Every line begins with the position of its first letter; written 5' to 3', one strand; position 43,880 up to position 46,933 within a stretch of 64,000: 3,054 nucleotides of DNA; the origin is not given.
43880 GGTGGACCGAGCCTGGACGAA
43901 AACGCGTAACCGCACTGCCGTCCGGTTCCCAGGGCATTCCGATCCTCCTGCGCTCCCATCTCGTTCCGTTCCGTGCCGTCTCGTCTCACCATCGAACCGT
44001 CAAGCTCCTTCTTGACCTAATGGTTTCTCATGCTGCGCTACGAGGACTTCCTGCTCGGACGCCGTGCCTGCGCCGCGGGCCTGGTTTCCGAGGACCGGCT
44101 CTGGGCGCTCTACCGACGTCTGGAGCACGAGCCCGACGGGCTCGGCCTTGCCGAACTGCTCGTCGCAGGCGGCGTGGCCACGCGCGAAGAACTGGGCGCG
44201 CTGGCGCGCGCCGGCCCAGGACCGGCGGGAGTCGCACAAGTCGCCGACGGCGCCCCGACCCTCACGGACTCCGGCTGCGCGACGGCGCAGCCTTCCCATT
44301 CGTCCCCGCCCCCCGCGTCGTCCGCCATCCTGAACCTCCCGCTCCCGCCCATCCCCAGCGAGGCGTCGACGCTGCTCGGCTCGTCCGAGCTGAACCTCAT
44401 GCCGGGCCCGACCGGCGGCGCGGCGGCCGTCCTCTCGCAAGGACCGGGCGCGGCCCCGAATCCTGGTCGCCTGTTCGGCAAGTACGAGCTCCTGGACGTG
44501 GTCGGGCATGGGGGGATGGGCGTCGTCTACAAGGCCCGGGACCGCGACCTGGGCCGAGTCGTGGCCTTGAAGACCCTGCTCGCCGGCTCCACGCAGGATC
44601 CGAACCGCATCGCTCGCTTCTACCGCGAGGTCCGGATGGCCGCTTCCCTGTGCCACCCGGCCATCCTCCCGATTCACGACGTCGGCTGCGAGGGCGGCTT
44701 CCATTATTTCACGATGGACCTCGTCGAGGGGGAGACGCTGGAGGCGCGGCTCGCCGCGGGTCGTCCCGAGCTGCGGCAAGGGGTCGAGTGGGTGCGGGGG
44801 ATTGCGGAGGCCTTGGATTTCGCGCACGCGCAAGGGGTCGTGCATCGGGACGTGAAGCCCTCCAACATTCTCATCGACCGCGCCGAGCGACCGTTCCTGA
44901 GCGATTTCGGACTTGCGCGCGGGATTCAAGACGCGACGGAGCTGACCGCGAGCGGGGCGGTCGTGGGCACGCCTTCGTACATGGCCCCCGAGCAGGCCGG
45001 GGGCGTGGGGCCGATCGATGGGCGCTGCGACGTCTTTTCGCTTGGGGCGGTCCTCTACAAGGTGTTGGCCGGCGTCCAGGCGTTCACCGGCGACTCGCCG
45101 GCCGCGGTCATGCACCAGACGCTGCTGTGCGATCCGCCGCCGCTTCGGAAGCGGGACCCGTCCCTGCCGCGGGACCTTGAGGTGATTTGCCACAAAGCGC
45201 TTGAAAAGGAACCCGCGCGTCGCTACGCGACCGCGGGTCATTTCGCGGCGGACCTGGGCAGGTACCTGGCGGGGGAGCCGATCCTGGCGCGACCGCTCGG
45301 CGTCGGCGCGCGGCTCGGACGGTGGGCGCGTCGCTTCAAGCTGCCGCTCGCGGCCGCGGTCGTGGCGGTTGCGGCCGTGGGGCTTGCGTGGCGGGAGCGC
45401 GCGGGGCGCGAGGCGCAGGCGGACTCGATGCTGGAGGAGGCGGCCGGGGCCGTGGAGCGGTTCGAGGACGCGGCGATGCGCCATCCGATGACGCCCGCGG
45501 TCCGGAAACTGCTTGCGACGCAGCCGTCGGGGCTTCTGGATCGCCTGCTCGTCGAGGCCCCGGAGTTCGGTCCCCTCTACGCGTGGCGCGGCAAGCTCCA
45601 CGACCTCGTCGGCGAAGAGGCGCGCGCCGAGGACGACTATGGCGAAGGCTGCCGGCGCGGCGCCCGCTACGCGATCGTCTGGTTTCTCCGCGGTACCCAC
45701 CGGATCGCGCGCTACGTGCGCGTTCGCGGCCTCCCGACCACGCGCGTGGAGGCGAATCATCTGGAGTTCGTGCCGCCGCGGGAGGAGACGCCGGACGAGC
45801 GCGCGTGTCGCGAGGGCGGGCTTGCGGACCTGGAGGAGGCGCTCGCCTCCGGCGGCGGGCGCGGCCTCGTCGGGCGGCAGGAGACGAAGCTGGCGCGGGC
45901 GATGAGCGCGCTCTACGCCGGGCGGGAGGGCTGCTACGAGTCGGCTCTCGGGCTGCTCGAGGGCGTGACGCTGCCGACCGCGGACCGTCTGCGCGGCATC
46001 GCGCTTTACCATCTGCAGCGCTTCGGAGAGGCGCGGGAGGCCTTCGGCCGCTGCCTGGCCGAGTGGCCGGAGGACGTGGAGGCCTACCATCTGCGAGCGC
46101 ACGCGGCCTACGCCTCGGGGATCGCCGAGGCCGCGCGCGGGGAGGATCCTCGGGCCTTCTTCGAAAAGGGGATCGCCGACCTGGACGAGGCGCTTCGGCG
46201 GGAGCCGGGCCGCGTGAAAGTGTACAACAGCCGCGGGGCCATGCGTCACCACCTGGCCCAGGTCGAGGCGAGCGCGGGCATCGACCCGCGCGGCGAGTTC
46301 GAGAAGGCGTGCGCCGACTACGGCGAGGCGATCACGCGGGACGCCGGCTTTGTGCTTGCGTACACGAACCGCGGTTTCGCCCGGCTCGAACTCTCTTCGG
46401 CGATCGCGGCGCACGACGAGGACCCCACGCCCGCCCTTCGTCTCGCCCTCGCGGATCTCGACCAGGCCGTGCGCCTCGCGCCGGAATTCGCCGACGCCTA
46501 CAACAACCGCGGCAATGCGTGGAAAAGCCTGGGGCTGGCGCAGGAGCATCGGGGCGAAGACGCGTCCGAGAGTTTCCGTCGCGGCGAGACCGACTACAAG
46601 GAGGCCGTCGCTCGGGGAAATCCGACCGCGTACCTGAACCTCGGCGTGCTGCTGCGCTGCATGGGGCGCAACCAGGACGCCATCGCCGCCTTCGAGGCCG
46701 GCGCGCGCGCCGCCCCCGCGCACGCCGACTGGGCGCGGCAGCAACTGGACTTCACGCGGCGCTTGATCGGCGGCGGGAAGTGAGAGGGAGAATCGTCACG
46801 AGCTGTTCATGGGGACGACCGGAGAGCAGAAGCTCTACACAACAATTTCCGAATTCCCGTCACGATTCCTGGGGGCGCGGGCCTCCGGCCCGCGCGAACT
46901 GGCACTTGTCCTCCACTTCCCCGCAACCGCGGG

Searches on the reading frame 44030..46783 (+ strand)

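Call 16: search_protein_families(library=pfam, proteins=[window:44030-46783:+], max_evalue=0.0001)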
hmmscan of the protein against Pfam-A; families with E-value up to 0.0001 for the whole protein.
window:44030-46783:+ (917 aa): 7 families
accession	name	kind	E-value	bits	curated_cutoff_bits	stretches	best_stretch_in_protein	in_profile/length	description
PF00069.31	Pkinase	-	2e-42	145.8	31.7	1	152-400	1-253/263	Protein kinase domain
PF07714.23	PK_Tyr_Ser-Thr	-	1.8e-24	86.9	23.1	1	154-398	3-248/258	Protein tyrosine and serine/threonine kinase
PF13414.12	TPR_11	-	1.1e-12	47.9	26.8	0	806-835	13-42/42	TPR repeat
PF13431.12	TPR_17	-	6.3e-11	42.1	24.4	0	863-885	11-33/34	Tetratricopeptide repeat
PF00515.34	TPR_1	-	1.6e-07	31.3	27.8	0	866-889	2-25/34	Tetratricopeptide repeat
PF07719.23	TPR_2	-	7e-07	29.3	27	0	866-897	2-33/34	Tetratricopeptide repeat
PF13432.12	TPR_16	-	3.3e-05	24.7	32.7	0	846-898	10-64/65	Tetratricopeptide repeat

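Call 70: search_protein_families(library=padloc, proteins=[window:44030-46783:+], max_evalue=0.00001)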
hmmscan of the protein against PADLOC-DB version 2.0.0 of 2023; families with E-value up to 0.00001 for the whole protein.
window:44030-46783:+ (917 aa): 33 families (the best 25 are shown)
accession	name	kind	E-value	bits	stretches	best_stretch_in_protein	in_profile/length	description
PDLC04042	PD-T4-6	-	3.7e-86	287.4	1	148-416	7-276/292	-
PDLC04053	PD-T4-6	-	9.7e-82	272.9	1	147-417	6-276/311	-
PDLC04061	PD-T4-6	-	2.4e-81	272.8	1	148-413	14-284/510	-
PDLC04043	PD-T4-6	-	5.7e-81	270.9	1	144-450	9-327/452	-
PDLC04054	PD-T4-6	-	7.9e-75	250.4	1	146-458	6-317/347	-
PDLC04060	PD-T4-6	-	1.3e-74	249.9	1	147-411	5-268/486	-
PDLC04039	PD-T4-6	-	5.1e-73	244.6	1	146-410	10-273/458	-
PDLC04052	PD-T4-6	-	4.1e-72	242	1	144-421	3-285/496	-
PDLC04041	PD-T4-6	-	1.4e-68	230.1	1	137-499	12-357/443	-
PDLC04040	PD-T4-6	-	7.7e-62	207.7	1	157-420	1-273/547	-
PDLC04047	PD-T4-6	-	8.1e-62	207.2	1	148-416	8-276/327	-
PDLC04057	PD-T4-6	-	2.1e-61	206.3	1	150-416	8-274/443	-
PDLC04138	mad6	-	1.4e-60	203.9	1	144-412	45-313/659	mads_6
PDLC04064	PD-T4-6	-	2e-53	179.7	1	147-416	17-284/369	-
PDLC04048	PD-T4-6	-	1.1e-51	174.3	1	150-410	10-270/354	-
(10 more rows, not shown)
